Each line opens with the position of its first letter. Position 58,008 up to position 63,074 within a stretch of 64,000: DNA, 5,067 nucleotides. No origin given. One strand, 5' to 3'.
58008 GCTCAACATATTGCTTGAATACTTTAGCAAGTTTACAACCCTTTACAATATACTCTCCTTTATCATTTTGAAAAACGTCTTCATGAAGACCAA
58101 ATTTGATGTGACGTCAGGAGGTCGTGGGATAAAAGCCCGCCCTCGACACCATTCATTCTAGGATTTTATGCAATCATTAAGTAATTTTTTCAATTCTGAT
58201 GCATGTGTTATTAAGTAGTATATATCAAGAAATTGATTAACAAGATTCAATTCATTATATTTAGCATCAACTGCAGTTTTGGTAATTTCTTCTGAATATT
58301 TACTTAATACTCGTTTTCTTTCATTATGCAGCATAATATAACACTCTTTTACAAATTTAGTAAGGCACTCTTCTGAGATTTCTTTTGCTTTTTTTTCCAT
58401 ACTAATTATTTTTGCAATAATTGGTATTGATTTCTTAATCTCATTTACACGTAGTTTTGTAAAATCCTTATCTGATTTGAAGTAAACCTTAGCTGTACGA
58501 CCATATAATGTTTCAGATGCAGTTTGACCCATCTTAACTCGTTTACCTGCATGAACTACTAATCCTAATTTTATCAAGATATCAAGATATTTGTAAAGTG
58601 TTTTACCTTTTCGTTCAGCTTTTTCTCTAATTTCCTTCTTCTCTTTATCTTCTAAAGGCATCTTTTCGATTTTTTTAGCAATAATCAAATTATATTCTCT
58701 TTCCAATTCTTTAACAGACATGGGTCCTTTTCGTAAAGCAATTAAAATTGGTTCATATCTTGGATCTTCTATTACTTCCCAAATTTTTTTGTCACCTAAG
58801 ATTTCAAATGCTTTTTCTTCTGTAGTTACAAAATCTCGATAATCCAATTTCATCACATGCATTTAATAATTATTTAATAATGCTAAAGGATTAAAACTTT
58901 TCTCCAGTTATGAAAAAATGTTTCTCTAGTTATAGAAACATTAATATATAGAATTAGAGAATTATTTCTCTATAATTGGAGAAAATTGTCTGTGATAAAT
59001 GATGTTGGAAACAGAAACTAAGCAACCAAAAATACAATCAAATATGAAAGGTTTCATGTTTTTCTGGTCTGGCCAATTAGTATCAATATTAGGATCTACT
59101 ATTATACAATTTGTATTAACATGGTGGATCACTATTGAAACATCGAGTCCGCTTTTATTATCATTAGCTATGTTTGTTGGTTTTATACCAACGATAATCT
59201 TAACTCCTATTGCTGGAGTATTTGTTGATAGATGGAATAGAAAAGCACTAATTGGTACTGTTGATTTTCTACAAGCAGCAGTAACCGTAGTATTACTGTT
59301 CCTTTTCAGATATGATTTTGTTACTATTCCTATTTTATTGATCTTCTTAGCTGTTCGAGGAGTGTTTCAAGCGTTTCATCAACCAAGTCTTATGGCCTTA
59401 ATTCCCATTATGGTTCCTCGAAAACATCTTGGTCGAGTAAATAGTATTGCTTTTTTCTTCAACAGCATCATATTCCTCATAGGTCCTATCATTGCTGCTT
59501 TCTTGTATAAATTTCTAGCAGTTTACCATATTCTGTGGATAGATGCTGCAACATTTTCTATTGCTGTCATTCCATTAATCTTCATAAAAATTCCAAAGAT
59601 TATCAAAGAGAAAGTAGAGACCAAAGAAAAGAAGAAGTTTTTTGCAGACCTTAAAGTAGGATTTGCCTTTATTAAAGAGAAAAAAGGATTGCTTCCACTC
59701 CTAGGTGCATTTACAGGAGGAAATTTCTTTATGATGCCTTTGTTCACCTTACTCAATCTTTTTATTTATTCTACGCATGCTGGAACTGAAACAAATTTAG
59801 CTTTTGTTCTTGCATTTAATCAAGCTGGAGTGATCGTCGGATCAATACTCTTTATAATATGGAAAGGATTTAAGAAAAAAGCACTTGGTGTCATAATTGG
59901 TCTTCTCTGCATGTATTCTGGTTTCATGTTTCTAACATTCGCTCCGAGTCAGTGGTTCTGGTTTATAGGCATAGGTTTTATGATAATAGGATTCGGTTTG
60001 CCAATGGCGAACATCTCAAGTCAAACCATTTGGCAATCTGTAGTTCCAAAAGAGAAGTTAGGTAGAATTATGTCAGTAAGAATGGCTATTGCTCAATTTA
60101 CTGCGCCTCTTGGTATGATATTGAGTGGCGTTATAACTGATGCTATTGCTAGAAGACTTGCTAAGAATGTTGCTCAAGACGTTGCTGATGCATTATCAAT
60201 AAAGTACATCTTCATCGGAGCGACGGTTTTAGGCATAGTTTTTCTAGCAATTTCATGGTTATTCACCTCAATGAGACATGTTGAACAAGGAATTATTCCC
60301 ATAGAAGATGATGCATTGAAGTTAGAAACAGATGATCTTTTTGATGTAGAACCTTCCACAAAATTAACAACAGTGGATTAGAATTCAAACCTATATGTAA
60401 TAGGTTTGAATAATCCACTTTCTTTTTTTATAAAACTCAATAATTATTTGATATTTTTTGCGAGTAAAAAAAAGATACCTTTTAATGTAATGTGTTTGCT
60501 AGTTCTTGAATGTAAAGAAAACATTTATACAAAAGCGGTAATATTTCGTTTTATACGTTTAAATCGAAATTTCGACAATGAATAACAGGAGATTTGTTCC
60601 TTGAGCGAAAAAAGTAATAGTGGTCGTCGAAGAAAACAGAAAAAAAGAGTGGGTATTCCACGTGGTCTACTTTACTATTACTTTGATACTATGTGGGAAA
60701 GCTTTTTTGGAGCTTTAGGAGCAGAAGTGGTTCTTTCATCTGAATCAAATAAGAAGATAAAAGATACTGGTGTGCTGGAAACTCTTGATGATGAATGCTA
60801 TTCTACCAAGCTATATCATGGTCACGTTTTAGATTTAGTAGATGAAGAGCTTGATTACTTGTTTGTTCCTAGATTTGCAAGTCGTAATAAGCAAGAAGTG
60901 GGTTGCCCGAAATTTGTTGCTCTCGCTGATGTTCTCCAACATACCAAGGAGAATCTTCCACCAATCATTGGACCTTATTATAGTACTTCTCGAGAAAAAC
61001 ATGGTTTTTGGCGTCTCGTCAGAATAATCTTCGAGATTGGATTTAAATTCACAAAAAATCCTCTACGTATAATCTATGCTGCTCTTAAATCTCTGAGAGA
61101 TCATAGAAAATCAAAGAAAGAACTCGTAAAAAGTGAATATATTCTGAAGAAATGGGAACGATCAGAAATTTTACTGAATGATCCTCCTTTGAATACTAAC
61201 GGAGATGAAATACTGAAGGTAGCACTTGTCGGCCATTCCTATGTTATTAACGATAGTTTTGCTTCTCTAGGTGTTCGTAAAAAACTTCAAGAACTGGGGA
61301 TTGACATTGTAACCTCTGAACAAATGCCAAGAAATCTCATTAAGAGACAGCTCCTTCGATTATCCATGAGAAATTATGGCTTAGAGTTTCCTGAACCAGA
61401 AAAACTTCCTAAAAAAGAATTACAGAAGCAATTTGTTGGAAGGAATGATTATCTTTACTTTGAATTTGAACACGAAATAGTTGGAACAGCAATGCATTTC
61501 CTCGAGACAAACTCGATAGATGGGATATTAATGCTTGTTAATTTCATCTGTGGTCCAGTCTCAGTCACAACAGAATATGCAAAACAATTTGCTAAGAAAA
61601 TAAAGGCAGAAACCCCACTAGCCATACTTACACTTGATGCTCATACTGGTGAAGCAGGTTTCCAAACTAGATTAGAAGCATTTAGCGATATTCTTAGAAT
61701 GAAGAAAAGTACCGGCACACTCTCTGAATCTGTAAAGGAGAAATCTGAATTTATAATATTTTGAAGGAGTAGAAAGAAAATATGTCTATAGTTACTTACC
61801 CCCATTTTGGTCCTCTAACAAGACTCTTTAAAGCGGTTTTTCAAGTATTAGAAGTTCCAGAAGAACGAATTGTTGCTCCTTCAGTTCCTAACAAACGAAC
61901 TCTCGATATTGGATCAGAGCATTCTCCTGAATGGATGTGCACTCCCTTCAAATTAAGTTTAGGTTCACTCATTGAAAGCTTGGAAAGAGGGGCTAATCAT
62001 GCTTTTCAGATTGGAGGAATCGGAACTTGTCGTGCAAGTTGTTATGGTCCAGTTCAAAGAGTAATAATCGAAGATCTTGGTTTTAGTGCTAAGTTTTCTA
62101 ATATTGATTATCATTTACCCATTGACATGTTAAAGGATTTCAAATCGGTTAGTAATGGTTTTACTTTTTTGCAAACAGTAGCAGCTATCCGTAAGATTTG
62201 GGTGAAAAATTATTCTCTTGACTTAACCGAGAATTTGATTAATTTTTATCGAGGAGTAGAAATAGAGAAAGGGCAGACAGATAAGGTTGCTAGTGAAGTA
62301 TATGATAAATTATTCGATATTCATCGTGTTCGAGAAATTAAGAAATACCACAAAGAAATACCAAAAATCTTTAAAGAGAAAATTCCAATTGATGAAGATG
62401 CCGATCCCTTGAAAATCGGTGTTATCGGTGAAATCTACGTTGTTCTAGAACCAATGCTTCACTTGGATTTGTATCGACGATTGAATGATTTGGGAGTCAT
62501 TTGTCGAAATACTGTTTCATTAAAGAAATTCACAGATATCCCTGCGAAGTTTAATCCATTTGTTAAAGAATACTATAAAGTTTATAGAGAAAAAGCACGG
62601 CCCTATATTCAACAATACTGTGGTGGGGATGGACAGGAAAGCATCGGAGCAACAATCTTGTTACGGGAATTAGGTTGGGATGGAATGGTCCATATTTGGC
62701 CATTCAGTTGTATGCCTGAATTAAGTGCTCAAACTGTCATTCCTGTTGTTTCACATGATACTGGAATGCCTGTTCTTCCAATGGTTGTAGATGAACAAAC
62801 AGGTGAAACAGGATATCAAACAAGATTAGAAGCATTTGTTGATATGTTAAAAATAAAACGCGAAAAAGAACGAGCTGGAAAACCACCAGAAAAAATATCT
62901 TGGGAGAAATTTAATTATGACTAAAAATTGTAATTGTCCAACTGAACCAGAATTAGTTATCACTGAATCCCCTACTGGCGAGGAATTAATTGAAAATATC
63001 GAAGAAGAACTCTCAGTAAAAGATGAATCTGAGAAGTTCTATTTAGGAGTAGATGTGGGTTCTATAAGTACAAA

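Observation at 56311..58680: Diverged direct duplication of (tRNA 3' part plus 3' two thirds of the flanking wHTH gene) bracketing an MBL-fold gene: scar of a Campbell-type integration or segmental duplication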

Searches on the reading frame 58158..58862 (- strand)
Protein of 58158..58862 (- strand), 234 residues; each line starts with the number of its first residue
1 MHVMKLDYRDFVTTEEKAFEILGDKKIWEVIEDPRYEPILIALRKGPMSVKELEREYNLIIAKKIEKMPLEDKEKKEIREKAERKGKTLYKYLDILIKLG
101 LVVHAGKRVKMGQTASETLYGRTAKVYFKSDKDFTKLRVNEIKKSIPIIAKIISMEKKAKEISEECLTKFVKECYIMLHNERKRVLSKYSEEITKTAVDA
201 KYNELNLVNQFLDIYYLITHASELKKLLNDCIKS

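Call 9: search_protein_families(library=pfam, proteins=[window:58158-58862:-], max_evalue=0.01)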
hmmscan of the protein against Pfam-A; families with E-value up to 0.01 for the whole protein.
window:58158-58862:- (234 aa): 0 families

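Call 11: find_homologous_proteins(query=window:58161-58862:-)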
Query window:58161-58862:- (234 aa): 39 proteins with E <= 0.001 among 1233 candidates.
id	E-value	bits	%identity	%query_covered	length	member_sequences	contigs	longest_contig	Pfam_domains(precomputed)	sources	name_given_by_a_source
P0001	1.1e-136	471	97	99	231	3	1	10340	-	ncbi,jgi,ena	-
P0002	8.3e-100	351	71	98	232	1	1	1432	-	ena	-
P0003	1.1e-83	298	60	97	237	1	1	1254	-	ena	-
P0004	4.9e-79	283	59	97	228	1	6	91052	-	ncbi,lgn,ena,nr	ncbi:MAG: hypothetical protein KAX09_09325 [Candidatus Heimdallarchaeota archaeon]|nr:hypothetical p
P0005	2.5e-77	277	59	95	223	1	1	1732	-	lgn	-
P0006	5.4e-77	276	57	98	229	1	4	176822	-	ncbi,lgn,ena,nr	ncbi:MAG: hypothetical protein KGD59_03765 [Candidatus Heimdallarchaeota archaeon]|nr:hypothetical p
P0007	2.7e-73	264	56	98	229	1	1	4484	-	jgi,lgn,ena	-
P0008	4.4e-73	263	57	97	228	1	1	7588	-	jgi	jgi:hypothetical protein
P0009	1.5e-72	262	57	95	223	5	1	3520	-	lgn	-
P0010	9.1e-72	259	56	97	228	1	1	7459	-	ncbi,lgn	-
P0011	9.1e-72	259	54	98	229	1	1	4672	-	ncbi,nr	ncbi:MAG: hypothetical protein FK732_09855 [Asgard group archaeon]|nr:hypothetical protein [Asgard g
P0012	1.5e-71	258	54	98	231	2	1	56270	-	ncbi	ncbi:MAG: hypothetical protein ACTSVP_05800 [Candidatus Heimdallarchaeota archaeon]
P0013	1.7e-71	258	56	96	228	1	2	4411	-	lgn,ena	-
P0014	4.1e-69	250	53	97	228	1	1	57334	-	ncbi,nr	ncbi:MAG: hypothetical protein FK733_07635 [Asgard group archaeon]|nr:hypothetical protein [Asgard g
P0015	6.1e-69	250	52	97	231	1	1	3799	-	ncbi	-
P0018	3.9e-67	244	51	97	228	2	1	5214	PF01022.27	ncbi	-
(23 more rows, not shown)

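Call 12: find_encoding_contigs(protein=P0001, flank=6000, max_places=4)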
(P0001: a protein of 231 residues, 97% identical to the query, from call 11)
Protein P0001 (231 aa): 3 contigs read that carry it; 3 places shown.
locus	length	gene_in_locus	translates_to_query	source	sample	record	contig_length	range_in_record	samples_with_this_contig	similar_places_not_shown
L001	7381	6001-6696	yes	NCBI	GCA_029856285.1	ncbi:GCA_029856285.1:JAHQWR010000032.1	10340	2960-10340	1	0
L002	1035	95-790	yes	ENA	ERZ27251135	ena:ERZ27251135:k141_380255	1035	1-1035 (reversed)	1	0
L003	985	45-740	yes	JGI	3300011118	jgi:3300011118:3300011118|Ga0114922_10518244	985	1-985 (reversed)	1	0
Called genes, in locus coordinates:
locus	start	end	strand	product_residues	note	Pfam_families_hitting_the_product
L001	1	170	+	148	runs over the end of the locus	PF12663:DUF3788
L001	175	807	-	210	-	PF01613:Flavin_Reduct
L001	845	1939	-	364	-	PF01869:BcrAD_BadFG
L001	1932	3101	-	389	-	PF09989:DUF2229 (faint)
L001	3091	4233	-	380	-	PF09989:DUF2229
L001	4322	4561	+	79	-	-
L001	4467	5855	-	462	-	PF05977:MFS_3, PF07690:MFS_1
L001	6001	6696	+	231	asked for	-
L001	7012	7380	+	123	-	?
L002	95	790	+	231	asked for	-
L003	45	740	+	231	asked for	-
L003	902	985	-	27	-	?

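Call 13: find_encoding_contigs(protein=P0004, flank=6000, max_places=3)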
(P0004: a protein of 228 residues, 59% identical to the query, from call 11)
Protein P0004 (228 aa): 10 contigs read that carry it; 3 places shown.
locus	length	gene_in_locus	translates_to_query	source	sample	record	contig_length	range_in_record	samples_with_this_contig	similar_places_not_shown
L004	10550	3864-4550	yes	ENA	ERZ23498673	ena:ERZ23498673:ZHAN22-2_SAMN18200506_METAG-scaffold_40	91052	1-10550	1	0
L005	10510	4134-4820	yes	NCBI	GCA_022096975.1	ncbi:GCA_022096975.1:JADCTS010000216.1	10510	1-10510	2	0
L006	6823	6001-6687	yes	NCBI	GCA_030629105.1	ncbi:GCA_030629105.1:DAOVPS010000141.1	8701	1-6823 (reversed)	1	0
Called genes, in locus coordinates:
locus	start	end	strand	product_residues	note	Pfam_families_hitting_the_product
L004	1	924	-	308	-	?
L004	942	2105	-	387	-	PF09989:DUF2229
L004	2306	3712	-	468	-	PF05977:MFS_3, PF07690:MFS_1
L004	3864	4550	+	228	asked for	-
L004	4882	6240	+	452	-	PF00390:malic, PF03949:Malic_M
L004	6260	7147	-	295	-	-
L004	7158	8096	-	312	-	PF00005:ABC_tran, PF13166:AAA_13 (faint), PF13304:AAA_21 (faint)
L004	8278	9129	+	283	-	-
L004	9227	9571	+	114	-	-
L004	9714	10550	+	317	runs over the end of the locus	PF00154:RecA_N, PF08423:Rad51, PF13481:AAA_25 (weak), PF06745:ATPase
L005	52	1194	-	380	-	-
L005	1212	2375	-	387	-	PF09989:DUF2229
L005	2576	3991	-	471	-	PF05977:MFS_3, PF07690:MFS_1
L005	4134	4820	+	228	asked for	-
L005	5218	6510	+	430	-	PF00390:malic, PF03949:Malic_M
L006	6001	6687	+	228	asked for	-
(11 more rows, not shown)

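Call 14: find_encoding_contigs(protein=P0006, flank=6000, max_places=3)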
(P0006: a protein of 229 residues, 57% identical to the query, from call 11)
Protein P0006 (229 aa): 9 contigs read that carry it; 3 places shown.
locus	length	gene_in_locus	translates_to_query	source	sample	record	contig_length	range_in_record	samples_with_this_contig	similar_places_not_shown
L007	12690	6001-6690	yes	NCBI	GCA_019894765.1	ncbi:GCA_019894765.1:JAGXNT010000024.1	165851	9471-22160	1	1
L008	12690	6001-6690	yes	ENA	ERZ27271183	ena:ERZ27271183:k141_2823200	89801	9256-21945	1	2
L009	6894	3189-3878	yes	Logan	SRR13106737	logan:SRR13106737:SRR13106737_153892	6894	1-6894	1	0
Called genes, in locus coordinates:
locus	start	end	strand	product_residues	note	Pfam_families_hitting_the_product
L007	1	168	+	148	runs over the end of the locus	PF12663:DUF3788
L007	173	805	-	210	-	PF01613:Flavin_Reduct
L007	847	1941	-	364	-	PF01869:BcrAD_BadFG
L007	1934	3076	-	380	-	PF09989:DUF2229 (faint)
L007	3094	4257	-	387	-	PF09989:DUF2229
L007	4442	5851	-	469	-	PF05977:MFS_3, PF07690:MFS_1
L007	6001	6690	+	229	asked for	-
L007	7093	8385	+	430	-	PF00390:malic, PF03949:Malic_M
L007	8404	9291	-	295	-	-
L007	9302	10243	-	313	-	PF00005:ABC_tran, PF13304:AAA_21 (faint)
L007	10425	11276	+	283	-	-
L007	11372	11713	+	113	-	-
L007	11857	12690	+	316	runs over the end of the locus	PF00154:RecA_N, PF08423:Rad51, PF13481:AAA_25 (weak), PF03796:DnaB_C (faint), PF06745:ATPase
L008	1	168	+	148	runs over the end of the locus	PF12663:DUF3788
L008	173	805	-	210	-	PF01613:Flavin_Reduct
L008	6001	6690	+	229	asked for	-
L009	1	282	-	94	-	?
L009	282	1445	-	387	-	PF09989:DUF2229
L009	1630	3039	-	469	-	PF05977:MFS_3, PF07690:MFS_1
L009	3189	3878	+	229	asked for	-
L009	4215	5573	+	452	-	PF00390:malic, PF03949:Malic_M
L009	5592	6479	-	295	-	-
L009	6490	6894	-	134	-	?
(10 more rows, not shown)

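Call 21: find_encoding_contigs(protein=P0002, flank=3000, max_places=3)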
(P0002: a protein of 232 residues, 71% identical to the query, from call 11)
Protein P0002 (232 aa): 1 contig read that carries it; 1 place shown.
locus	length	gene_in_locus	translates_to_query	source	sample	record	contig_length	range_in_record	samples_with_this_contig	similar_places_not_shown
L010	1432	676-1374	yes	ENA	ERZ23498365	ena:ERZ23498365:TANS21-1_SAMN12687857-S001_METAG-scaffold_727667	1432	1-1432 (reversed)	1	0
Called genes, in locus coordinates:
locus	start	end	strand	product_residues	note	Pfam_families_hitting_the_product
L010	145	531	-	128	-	-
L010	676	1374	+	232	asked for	-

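Call 22: find_encoding_contigs(protein=P0003, flank=3000, max_places=3)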
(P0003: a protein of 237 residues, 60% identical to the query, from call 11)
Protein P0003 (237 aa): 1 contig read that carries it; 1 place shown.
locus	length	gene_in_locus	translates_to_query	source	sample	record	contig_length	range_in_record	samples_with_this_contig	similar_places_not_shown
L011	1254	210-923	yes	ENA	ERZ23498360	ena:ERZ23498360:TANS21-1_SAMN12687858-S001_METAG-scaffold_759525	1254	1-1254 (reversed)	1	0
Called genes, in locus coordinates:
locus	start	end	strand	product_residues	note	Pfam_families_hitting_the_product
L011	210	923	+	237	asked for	-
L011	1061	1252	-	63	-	?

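Call 55: search_protein_families(library=pfam, proteins=[window:58161-58862:-, P0004, P0018], max_evalue=1)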
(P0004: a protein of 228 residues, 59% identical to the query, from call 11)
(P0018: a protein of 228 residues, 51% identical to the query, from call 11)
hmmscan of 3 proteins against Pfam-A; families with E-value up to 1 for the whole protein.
window:58161-58862:- (234 aa): 6 families
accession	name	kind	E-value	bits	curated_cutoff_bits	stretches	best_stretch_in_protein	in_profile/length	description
PF01022.26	HTH_5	-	0.047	14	22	0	39-56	7-24/47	Bacterial regulatory protein, arsR family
PF21983.2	NikA-like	-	0.062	13.9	27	1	69-93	10-34/72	Mobilization protein NikA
PF02317.23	Octopine_DH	-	0.14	12.6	30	1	139-216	13-80/150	NAD/NADP octopine/nopaline dehydrogenase, alpha-helical domain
PF12668.12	DUF3791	-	0.15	12.5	25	0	153-180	16-43/60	Protein of unknown function (DUF3791)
PF19615.4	DUF6120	-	0.24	11.9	27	1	186-226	27-67/92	Family of unknown function (DUF6120)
PF19513.4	DUF6047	-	0.72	10.2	27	0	111-179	18-86/190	Family of unknown function (DUF6047)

P0004 (228 aa): 5 families
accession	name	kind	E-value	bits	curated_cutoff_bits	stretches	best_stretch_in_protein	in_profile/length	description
PF01978.25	TrmB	-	0.00078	19.7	25.6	1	66-103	21-58/68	Sugar-specific transcriptional regulator TrmB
PF25575.1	TPR_BSK1_C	-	0.034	14.5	42.2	1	77-133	45-98/118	Serine/threonine-protein kinase BSK1-like, TPR repeats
PF01047.28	MarR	-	0.081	13.3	24.6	0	71-98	21-48/59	MarR family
PF01022.26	HTH_5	-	0.11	12.8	22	0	80-98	28-46/47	Bacterial regulatory protein, arsR family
PF13643.11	DUF4145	-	0.22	12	23.1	1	73-102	26-55/88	Domain of unknown function (DUF4145)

P0018 (228 aa): 5 families
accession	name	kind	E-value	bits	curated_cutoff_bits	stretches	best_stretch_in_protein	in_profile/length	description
PF01022.26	HTH_5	-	3.4e-06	27.3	22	1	60-97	8-45/47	Bacterial regulatory protein, arsR family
PF01978.25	TrmB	-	0.014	15.7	25.6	1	63-100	18-55/68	Sugar-specific transcriptional regulator TrmB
PF22292.1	DUF6965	-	0.051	14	25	0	207-228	21-42/66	Domain of unknown function (DUF6965)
PF18043.6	T4_Rnl2_C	-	0.074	13.8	27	1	141-188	24-68/82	T4 RNA ligase 2 C-terminal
PF25213.1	HVO_A0261_N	-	0.09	13.1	35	0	60-103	17-60/86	HVO_A0261 N-terminal domain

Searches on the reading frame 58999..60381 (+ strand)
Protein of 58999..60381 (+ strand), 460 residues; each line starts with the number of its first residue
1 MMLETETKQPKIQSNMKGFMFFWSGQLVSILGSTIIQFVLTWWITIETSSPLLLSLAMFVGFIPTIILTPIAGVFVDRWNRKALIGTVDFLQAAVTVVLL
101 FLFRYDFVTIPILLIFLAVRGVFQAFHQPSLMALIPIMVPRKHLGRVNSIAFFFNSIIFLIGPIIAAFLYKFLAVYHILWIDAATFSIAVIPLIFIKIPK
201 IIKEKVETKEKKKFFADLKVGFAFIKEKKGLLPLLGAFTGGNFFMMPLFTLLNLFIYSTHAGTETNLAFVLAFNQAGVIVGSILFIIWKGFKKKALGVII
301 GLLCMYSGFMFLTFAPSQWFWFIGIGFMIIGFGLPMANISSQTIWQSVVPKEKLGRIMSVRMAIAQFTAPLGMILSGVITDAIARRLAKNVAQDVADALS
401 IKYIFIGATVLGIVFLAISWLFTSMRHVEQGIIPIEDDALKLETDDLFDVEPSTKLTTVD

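Call 9: search_protein_families(library=pfam, proteins=[window:58999-60381:+], max_evalue=0.01)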
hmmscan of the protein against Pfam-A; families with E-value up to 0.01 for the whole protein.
window:58999-60381:+ (460 aa): 3 families
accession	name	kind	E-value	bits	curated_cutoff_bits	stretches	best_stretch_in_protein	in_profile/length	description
PF07690.21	MFS_1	-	1e-41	143.4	33.4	2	23-372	2-346/347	Major Facilitator Superfamily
PF05977.19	MFS_3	-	1.1e-10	41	27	1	18-390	11-377/524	Transmembrane secretion effector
PF13347.12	MFS_2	-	0.0077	15.3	27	0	146-421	134-422/427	MFS/sugar transport protein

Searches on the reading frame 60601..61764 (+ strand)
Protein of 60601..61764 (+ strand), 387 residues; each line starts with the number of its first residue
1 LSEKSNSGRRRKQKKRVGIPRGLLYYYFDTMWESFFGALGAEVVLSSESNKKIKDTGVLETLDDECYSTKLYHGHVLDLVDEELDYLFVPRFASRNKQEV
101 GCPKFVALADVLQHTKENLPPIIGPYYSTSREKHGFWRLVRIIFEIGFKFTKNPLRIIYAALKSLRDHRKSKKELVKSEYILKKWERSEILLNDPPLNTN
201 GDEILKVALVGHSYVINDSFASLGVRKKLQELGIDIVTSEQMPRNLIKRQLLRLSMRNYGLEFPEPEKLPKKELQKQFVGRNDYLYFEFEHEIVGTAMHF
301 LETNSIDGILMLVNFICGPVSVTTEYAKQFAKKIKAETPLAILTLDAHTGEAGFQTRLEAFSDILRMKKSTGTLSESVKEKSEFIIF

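Call 9: search_protein_families(library=pfam, proteins=[window:60601-61764:+], max_evalue=0.01)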
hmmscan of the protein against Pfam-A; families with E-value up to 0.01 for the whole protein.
window:60601-61764:+ (387 aa): 1 family
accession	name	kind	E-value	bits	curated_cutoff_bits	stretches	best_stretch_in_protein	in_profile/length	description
PF09989.15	DUF2229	-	4.7e-42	144.5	29.4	1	16-240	1-216/218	CoA enzyme activase uncharacterised domain (DUF2229)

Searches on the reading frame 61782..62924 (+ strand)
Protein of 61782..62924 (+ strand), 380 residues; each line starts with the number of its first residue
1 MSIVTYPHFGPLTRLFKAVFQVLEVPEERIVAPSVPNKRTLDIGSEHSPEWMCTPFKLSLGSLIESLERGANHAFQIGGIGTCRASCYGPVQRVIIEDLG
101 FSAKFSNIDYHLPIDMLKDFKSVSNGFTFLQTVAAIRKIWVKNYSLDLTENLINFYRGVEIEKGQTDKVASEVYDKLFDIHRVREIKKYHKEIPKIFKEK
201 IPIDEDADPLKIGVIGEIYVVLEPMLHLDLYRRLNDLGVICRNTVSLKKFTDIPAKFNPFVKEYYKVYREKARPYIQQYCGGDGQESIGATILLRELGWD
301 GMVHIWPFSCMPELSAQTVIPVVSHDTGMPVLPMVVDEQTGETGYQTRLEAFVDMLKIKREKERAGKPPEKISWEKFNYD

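Call 9: search_protein_families(library=pfam, proteins=[window:61782-62924:+], max_evalue=0.01)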
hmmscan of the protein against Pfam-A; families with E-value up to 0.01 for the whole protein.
window:61782-62924:+ (380 aa): 2 families
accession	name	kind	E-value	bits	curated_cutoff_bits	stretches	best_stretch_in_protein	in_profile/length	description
PF09989.15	DUF2229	-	0.00098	19.2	29.4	0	14-73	15-72/218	CoA enzyme activase uncharacterised domain (DUF2229)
PF06050.19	HGD-D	-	0.0015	18.6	28.4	0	293-356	278-342/342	2-hydroxyglutaryl-CoA dehydratase, D-component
